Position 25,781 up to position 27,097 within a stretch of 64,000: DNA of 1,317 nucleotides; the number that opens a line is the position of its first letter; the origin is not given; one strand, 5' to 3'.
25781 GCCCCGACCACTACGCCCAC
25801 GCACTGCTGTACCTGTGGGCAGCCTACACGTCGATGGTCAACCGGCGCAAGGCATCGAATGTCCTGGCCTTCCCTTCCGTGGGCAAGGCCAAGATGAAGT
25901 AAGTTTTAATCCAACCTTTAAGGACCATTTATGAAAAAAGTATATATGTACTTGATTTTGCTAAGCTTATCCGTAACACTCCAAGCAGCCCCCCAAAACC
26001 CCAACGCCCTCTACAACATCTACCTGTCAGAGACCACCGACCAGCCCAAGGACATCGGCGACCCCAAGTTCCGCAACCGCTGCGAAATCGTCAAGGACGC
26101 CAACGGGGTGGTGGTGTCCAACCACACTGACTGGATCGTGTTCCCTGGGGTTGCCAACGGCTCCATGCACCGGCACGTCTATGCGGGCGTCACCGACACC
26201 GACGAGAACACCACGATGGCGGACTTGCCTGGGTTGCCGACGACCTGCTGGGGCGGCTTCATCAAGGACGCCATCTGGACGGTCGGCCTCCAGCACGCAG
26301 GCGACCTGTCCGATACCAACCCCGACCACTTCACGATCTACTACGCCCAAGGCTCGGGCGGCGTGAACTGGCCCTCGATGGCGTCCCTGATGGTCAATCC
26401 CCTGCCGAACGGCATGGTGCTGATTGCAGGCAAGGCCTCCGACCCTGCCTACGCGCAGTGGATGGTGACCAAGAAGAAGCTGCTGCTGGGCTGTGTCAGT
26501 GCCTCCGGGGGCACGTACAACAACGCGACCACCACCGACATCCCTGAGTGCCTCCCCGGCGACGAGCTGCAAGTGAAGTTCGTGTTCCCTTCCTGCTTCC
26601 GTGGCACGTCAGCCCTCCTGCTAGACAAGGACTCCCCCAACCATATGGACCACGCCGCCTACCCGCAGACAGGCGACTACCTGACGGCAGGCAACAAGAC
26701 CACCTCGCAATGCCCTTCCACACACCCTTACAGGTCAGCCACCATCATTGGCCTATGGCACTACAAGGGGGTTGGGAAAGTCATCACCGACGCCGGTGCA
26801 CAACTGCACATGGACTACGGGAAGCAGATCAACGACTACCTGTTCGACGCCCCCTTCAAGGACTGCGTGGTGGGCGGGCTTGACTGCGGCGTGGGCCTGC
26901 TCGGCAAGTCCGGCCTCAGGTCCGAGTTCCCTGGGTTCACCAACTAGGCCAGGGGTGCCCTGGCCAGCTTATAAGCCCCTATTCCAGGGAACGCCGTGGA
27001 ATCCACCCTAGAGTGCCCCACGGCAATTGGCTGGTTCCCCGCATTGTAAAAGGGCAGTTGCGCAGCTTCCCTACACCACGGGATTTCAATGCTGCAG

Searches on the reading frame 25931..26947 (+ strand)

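Call 9: search_protein_families(library=pfam, proteins=[window:25931-26947:+], max_evalue=0.01)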
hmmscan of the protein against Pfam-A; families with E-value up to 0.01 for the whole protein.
window:25931-26947:+ (338 aa): 1 family
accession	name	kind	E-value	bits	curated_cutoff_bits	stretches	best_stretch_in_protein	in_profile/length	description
PF09362.15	DUF1996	-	3.3e-16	60.5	27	1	67-273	1-195/237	Domain of unknown function (DUF1996)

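Call 10: search_protein_families(library=phrogs, proteins=[window:25931-26947:+], max_evalue=0.01)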
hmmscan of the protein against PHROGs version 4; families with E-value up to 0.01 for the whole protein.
window:25931-26947:+ (338 aa): 0 families
